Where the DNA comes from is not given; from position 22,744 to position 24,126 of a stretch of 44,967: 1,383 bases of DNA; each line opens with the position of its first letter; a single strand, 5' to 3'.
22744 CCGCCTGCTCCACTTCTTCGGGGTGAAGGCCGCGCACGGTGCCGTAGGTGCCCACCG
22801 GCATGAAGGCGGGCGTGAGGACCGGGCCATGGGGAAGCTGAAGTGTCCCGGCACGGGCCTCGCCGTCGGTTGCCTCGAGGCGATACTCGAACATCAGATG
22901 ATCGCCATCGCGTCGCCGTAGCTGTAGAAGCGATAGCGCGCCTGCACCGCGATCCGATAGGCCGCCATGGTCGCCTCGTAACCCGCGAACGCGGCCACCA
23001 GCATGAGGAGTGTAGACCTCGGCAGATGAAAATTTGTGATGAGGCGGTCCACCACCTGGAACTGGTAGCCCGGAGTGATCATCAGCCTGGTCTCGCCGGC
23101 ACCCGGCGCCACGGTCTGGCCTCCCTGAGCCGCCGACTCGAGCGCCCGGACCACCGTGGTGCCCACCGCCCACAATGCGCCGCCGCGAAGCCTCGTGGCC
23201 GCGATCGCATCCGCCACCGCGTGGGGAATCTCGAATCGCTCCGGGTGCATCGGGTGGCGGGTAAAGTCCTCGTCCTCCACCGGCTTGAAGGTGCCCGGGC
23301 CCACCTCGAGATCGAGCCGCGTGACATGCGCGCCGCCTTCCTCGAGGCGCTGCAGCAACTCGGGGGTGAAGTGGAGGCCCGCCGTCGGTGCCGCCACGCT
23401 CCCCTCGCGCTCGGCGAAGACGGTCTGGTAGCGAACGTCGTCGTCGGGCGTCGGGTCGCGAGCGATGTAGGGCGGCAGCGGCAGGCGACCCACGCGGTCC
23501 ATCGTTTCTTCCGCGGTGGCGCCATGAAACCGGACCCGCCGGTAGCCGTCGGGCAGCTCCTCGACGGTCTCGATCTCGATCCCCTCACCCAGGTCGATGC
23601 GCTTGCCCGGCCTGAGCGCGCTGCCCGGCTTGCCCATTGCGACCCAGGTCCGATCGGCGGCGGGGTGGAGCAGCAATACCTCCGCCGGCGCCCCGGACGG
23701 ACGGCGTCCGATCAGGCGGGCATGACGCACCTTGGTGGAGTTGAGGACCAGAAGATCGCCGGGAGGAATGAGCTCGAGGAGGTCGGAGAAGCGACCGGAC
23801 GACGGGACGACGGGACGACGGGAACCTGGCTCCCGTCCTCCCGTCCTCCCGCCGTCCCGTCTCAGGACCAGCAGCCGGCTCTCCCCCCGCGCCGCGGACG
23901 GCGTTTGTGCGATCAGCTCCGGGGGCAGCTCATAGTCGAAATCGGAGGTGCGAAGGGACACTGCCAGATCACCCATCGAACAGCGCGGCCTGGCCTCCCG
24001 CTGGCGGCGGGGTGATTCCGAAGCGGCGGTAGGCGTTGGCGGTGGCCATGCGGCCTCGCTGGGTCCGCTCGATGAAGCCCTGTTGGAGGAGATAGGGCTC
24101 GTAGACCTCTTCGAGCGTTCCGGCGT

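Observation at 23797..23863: Palindromic period-8 G-quadruplex-type repeat element embedded in-frame in queA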

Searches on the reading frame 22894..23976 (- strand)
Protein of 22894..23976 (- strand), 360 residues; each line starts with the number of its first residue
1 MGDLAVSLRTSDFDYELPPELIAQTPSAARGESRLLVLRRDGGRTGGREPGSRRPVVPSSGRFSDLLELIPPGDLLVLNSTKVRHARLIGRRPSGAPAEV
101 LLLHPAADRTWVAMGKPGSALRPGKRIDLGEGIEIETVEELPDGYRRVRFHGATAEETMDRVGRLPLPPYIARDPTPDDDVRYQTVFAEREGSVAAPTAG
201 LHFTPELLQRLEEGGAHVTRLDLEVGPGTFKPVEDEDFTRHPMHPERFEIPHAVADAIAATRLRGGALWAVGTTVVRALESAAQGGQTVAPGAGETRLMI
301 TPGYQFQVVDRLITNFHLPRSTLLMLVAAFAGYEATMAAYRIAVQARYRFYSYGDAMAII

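Call 15: find_homologous_proteins(query=window:22897-23976:-, max_evalue=1e-30)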
Query seq(360 aa) (360 aa): 8000 proteins with E <= 1e-30 among 8000 candidates; the best 120 are listed.
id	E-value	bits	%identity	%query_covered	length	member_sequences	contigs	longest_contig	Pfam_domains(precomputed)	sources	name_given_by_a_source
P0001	1.0e-234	796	100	100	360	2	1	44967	PF02547.21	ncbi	-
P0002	3.7e-186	636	80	100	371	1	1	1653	PF02547.21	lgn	-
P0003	1.7e-184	631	80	100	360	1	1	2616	PF02547.21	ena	-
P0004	2.7e-184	630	79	100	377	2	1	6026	PF02547.21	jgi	jgi:S-adenosylmethionine:tRNA ribosyltransferase-isomerase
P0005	4.0e-184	630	79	100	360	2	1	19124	PF02547.21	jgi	jgi:S-adenosylmethionine:tRNA ribosyltransferase-isomerase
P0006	8.1e-181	619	78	100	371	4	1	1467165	PF02547.21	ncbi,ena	-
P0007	4.8e-179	613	79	100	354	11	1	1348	PF02547.21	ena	-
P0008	1.9e-177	608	79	99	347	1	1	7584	PF02547.21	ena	-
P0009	1.9e-175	601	78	100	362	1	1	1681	PF02547.21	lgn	-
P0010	7.5e-175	599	77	100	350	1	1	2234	PF02547.21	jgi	-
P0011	1.9e-174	598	74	100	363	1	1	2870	PF02547.21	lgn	-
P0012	8.3e-173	592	76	100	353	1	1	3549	PF02547.21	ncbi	-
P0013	5.4e-172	590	76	100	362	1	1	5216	PF02547.21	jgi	jgi:S-adenosylmethionine:tRNA ribosyltransferase-isomerase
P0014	6.7e-172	589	77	100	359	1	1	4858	PF02547.21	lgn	-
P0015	6.5e-171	586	77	98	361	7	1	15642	PF02547.21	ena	-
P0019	1.5e-167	575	82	87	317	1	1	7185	PF02547.21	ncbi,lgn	-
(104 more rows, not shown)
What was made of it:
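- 22894..23976 (-): queA coding sequence (360 aa), the host gene. Its ATG overlaps the end of ruvB. 100% match to a 360-aa Queuosine_synth protein on a 44,967-bp NCBI contig, with Gemmatimonadales best hits (call 15).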

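Call 16: find_encoding_contigs(protein=window:22894-23976:-, flank=10000, max_places=6)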
Protein window:22894-23976:- (360 aa): no gene with exactly this product is on record in the collection.
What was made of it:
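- Tried and rejected: Exact look-up of the window's QueA in the contig index found nothing, so the source genome could not be extended (call 16).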

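Call 23: find_related_loci(query=window:22894-23976:-, collection=genome_contigs, flank=4000)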
Query window:22894-23976:- (360 aa) in genome_contigs; peptide patterns used: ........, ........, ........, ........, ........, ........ (x = any residue, [..] = any of these).
600 stretches matched a pattern (row limit reached: there are more); 587 encode a relative of the query (tblastn E <= 1e-3); the best 80 are kept; 80 distinct loci.
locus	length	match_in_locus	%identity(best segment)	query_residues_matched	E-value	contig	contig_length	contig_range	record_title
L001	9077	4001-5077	64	11-360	1e-141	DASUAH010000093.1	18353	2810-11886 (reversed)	MAG TPA_asm: Gemmatimonadales bacterium isolate SMAG_U2490 k141_471659, whole genome shotgun sequence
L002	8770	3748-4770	63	9-360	1e-136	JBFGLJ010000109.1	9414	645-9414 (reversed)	MAG: Gemmatimonadales bacterium isolate Mix_sand03.2021.01.D.80 k141_1271814_length_9414_cov_15.0000, whole genome shotg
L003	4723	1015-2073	63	8-359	1e-137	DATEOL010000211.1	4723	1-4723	MAG TPA_asm: Gemmatimonadales bacterium isolate SMAG_U8994 k141_2778050, whole genome shotgun sequence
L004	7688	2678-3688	64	9-359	5e-135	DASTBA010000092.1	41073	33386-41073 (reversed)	MAG TPA_asm: Gemmatimonadales bacterium isolate SMAG_U752 k141_1738195, whole genome shotgun sequence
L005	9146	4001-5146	60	8-360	4e-135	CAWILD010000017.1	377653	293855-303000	MAG: uncultured Gemmatimonadales bacterium isolate MFD05176.bin.1.238 genome assembly, contig: contig_87525, whole genom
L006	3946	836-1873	66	1-359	6e-134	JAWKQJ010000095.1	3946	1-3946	MAG: Gemmatimonadales bacterium isolate ABC2.113 ABC2.113.fa-95, whole genome shotgun sequence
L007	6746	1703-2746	57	5-360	4e-115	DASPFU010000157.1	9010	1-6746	MAG TPA_asm: Gemmatimonadales bacterium isolate SMAG_U16433 k141_114115, whole genome shotgun sequence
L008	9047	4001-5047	56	5-360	3e-112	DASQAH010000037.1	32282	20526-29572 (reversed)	MAG TPA_asm: Gemmatimonadales bacterium isolate SMAG_U11640 k141_230148, whole genome shotgun sequence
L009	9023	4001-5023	52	8-360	9e-109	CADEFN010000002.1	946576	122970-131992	MAG: uncultured Gemmatimonadetes bacterium isolate Gemmatimonadetes sp. RBC101 genome assembly, contig: MAG101_2, whole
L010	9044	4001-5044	53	2-360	4e-108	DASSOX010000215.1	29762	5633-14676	MAG TPA_asm: Gemmatimonadaceae bacterium isolate SMAG_U1263 k141_1098209, whole genome shotgun sequence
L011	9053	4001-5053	52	4-360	2e-107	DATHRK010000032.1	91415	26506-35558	MAG TPA_asm: Longimicrobiales bacterium isolate SMAG_U16023 k141_77473, whole genome shotgun sequence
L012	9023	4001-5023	53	10-360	2e-107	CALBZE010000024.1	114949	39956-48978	MAG TPA_asm: uncultured bacterium isolate SRR5251193_bin.70_CONCOCT_v1.1_MAG genome assembly, contig: ERZ795068.255, who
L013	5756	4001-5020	53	9-360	8e-107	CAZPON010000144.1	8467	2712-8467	MAG TPA_asm: uncultured Gemmatimonas sp. isolate SRP344714_co2_366 genome assembly, contig: NODE_22177_length_8467_cov_4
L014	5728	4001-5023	53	8-360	7e-106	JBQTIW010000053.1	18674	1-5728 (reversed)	MAG: Gemmatimonadaceae bacterium isolate SAR104 c_000000261370, whole genome shotgun sequence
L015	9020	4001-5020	52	9-360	9e-106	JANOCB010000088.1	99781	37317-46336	MAG: Gemmatimonadaceae bacterium isolate VAR_17_metabat_74 VAR_17_k141_4163873, whole genome shotgun sequence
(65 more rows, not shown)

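Call 26: find_encoding_contigs(protein=P0006, flank=10000, max_places=2)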
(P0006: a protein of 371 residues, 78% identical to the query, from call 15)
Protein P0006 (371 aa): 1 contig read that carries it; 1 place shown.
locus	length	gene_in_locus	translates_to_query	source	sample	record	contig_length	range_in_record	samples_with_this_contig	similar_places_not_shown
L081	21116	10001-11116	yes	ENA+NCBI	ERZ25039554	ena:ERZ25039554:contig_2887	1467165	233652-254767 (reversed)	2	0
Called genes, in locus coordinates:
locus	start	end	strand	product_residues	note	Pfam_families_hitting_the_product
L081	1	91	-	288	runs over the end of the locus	PF00535:Glycos_transf_2 (weak)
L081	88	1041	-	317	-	PF13524:Glyco_trans_1_2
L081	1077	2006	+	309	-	PF13439:Glyco_transf_4 (weak), PF00534:Glycos_transf_1, PF13692:Glyco_trans_1_4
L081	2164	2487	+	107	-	PF05635:23S_rRNA_IVP, PF22296:bAvd (weak)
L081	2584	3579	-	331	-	PF13524:Glyco_trans_1_2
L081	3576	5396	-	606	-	PF00664:ABC_membrane, PF09818:ABC_ATPase (faint), PF00005:ABC_tran, PF13304:AAA_21 (faint), PF02463:SMC_N (weak)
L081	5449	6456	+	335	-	PF01075:Glyco_transf_9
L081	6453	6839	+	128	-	-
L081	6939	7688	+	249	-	PF20772:TACO1_YebC_N, PF01709:Transcrip_reg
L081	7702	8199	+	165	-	PF02075:RuvC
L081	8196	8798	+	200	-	PF01330:RuvA_N, PF14520:HHH_5, PF07499:RuvA_C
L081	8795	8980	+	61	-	-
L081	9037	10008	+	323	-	PF05496:RuvB_N, PF00004:AAA, PF07728:AAA_5 (faint), PF17864:AAA_lid_4, PF05491:WHD_RuvB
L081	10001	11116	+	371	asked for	PF02547:Queuosine_synth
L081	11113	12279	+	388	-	PF01702:TGT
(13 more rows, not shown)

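Call 27: find_encoding_contigs(protein=P0005, flank=10000, max_places=2)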
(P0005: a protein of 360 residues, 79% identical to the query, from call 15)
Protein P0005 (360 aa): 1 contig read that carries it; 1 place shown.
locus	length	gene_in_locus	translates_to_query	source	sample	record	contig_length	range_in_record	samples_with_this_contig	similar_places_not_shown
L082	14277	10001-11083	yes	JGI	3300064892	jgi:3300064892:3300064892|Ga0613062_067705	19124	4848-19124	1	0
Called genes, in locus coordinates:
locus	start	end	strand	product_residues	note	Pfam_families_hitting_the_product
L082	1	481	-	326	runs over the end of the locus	PF13524:Glyco_trans_1_2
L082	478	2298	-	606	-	PF00664:ABC_membrane, PF02463:SMC_N (faint), PF09818:ABC_ATPase (faint), PF00005:ABC_tran, PF13304:AAA_21 (faint)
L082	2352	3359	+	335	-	PF01075:Glyco_transf_9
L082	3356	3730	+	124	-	-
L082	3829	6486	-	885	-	PF12704:MacB_PCD, PF02687:FtsX, PF12704:MacB_PCD, PF02687:FtsX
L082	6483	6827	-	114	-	PF03551:PadR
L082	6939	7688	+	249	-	PF20772:TACO1_YebC_N, PF01709:Transcrip_reg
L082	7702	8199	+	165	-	PF02075:RuvC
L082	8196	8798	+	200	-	PF01330:RuvA_N, PF14520:HHH_5, PF07499:RuvA_C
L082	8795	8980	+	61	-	-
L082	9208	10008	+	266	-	PF00004:AAA, PF05496:RuvB_N, PF17864:AAA_lid_4, PF05491:WHD_RuvB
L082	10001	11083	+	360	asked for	PF02547:Queuosine_synth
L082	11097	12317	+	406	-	PF01702:TGT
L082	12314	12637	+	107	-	PF02699:YajC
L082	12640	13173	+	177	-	PF01327:Pep_deformylase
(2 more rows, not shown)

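Call 31: find_related_loci(query=window:22894-23976:-, collection=metagenome_contigs, flank=10000)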
Query window:22894-23976:- (360 aa) in metagenome_contigs; peptide patterns used: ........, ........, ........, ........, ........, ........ (x = any residue, [..] = any of these).
600 stretches matched a pattern (row limit reached: there are more); 582 encode a relative of the query (tblastn E <= 1e-3); the best 80 are kept; 80 distinct loci.
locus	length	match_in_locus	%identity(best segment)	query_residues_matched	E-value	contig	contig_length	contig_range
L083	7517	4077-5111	68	7-360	9e-148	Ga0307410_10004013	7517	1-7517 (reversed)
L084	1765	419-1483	65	8-360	3e-153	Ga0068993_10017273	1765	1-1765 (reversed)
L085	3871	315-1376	64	8-360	1e-142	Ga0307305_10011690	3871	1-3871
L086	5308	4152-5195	64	7-360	2e-139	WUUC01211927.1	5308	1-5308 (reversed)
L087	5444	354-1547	60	8-360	4e-138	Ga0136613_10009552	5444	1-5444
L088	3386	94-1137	63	11-360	1e-141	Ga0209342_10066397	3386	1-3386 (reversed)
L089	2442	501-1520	58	9-360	3e-122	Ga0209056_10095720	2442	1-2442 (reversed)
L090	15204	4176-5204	56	9-360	7e-115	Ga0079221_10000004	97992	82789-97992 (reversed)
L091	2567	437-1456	55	9-360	4e-117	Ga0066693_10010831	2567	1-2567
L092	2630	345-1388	54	8-360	1e-116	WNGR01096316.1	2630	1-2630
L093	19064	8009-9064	52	5-360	2e-109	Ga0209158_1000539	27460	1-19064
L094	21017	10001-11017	54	10-360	3e-108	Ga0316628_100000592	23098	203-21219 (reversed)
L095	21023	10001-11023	56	12-360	4e-107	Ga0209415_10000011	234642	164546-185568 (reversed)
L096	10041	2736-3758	53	8-360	3e-107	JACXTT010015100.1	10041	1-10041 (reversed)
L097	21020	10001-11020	54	8-359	4e-107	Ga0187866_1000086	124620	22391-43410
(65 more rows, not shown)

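Call 42: search_solved_structures(query=window:22894-23976:-, show_alignments=2)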
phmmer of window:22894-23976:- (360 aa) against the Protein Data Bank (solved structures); distinct sequences matched with E-value up to 0.001: 3.
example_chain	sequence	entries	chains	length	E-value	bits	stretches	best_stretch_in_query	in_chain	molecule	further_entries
1wdi_A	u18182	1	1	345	1.6e-85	290.3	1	12-359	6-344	hypothetical protein TT0907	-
1vky_A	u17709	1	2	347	1.9e-85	290.1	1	8-359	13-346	S-adenosylmethionine:tRNA ribosyltransferase-isomerase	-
1yy3_A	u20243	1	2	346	4.7e-75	255.9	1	11-360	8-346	S-adenosylmethionine:tRNA ribosyltransferase-isomerase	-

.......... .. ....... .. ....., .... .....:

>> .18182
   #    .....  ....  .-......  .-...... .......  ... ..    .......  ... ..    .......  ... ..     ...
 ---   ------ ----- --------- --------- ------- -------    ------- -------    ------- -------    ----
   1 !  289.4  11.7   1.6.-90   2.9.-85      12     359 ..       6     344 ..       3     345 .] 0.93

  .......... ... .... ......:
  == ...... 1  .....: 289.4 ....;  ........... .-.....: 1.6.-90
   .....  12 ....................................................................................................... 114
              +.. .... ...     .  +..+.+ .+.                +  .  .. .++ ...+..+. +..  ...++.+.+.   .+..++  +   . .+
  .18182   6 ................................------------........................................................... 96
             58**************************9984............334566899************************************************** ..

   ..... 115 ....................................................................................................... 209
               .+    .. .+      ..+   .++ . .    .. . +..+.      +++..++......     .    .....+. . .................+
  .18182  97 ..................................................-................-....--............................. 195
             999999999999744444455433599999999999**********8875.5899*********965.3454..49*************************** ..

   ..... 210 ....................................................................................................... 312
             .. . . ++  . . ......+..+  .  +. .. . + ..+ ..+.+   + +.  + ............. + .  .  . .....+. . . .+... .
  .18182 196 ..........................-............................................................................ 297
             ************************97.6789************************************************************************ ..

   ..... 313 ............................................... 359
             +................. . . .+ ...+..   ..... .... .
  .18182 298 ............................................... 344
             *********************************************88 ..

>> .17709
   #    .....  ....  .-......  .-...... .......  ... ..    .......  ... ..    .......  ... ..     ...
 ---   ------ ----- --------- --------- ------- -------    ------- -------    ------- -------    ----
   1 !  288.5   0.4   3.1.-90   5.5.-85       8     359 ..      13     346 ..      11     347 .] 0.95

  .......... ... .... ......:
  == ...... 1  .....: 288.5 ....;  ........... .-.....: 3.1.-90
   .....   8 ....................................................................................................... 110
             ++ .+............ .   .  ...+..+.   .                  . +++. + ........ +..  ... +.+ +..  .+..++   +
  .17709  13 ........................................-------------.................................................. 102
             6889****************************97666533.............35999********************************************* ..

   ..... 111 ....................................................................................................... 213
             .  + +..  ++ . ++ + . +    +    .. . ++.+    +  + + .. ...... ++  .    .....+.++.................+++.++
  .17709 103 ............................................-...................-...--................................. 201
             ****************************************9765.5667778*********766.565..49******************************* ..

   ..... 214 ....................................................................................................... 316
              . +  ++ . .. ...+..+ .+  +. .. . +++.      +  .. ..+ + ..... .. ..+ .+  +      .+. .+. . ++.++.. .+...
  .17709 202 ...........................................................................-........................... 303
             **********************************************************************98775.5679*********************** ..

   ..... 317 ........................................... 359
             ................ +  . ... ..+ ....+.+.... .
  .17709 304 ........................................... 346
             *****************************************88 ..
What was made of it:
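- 22894..23976 (-): E = 1.6e-85 to QueA structure 1wdi (call 42).
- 23791..23862 (-): Codons for QueA residues 39-62. This is the whole loop between strand RLLVL and strand/helix GRF-SDLL, 24 aa instead of the canonical 11. Gap against 1wdi and 1vky (call 42).
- Checked: HMMER alignment to the solved QueA structures 1wdi and 1vky leaves a gap of 12-13 residues exactly there (call 42).
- The insert aligns to a gap in 1wdi and 1vky (call 42).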

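Call 47: find_encoding_contigs(protein=P0008, flank=4000, max_places=1)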
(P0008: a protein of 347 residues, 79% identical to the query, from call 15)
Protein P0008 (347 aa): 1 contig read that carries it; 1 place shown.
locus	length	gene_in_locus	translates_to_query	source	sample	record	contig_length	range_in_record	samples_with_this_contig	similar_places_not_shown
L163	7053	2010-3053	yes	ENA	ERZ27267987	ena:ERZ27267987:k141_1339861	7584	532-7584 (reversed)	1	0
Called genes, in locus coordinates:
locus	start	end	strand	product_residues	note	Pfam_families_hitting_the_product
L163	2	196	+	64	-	?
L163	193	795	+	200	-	PF01330:RuvA_N, PF14520:HHH_5, PF07499:RuvA_C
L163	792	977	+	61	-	-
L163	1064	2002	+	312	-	PF05496:RuvB_N, PF00004:AAA, PF07728:AAA_5 (faint), PF17864:AAA_lid_4, PF05491:WHD_RuvB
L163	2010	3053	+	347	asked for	PF02547:Queuosine_synth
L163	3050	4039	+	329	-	PF04116:FA_hydroxylase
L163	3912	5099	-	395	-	PF13439:Glyco_transf_4, PF00534:Glycos_transf_1, PF13692:Glyco_trans_1_4, PF13524:Glyco_trans_1_2 (weak)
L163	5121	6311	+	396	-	PF01702:TGT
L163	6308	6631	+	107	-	PF02699:YajC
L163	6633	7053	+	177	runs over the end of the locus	PF01327:Pep_deformylase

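Call 48: find_encoding_contigs(protein=P0019, flank=4000, max_places=1)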
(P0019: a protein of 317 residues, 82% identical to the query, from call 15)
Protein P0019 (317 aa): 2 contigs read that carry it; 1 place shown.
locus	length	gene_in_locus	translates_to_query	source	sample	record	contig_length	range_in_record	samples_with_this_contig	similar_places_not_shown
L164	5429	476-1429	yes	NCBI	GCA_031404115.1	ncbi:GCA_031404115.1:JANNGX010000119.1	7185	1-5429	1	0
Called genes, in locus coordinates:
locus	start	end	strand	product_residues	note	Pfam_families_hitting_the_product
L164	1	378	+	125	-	?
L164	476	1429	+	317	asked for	PF02547:Queuosine_synth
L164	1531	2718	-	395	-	PF13439:Glyco_transf_4, PF00534:Glycos_transf_1, PF13692:Glyco_trans_1_4, PF13524:Glyco_trans_1_2 (faint)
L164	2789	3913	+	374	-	PF01702:TGT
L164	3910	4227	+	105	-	PF02699:YajC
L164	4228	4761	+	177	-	PF01327:Pep_deformylase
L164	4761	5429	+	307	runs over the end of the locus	PF00551:Formyl_trans_N, PF02911:Formyl_trans_C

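Call 49: find_encoding_contigs(protein=P0003, flank=4000, max_places=1)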
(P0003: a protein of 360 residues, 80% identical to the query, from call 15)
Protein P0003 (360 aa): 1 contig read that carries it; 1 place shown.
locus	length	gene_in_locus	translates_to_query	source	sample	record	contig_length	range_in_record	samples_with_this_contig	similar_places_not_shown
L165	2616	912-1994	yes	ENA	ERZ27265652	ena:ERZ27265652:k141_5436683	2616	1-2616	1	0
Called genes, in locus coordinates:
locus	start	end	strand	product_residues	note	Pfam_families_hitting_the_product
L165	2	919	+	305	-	?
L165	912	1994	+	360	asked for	PF02547:Queuosine_synth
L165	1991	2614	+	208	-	?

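Call 50: find_encoding_contigs(protein=P0004, flank=4000, max_places=1)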
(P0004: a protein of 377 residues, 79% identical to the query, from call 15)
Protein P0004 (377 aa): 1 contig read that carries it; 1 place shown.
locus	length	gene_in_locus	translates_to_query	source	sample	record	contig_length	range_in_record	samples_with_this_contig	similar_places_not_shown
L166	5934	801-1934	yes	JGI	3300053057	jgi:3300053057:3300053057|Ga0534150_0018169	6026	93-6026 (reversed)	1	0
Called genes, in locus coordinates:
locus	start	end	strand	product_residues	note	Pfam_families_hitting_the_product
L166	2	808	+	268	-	?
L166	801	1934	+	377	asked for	PF02547:Queuosine_synth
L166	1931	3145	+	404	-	PF01702:TGT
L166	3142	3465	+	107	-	PF02699:YajC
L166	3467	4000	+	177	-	PF01327:Pep_deformylase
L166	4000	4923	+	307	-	PF00551:Formyl_trans_N, PF02911:Formyl_trans_C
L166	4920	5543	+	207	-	PF02581:TMP-TENI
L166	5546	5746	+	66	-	PF02597:ThiS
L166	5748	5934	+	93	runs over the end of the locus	?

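Call 53: predict_structure(alignment_id=A1)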
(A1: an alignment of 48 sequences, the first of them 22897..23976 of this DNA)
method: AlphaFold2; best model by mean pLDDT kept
length: 360 residues; sequences in the alignment: 48
mean_pLDDT: 83.2   pTM: 0.80
mean pLDDT of the five models: 83.2, 80.0, 80.0, 79.7, 79.3
residues with pLDDT >= 90: 167; 70-90: 127; 50-70: 50; < 50: 16
segments of 3 or more residues with pLDDT < 50: 1-5, 187-195
pLDDT, mean of each block of 10 residues (from residue 1): 59 92 79 87 58 76 93 93 74 88 82 74 91 94 86 89 76 75 52 49 85 96 63 80 81 97 96 92 95 90 93 92 91 93 95 88
secondary structure, 60 per line:
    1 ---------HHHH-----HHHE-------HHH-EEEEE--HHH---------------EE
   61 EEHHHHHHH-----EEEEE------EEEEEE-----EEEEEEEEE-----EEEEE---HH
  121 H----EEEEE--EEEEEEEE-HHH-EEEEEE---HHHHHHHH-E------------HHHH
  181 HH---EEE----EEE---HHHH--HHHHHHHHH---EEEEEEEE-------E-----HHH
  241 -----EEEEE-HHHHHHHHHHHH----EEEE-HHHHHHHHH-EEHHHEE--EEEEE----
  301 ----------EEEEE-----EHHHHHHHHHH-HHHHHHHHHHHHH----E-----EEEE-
elements in order: H10-13 E34-38 E59-62 H63-69 E75-79 E86-91 E97-105 E111-115 E126-130 E133-140 E146-151 H155-162 H177-182 E186-188 E193-195 H199-202 H205-213 E217-224 E246-250 H252-263 E268-271 H273-281 E292-296 E311-315 H322-331 H333-345 E356-359
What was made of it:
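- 23791..23862 (-): AlphaFold model: E34-38, loop, E59-62, with mean pLDDT 58 for residues 41-50 (call 53).
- In the AlphaFold model it is a lower-confidence loop between E34-38 and E59-62 (call 53).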
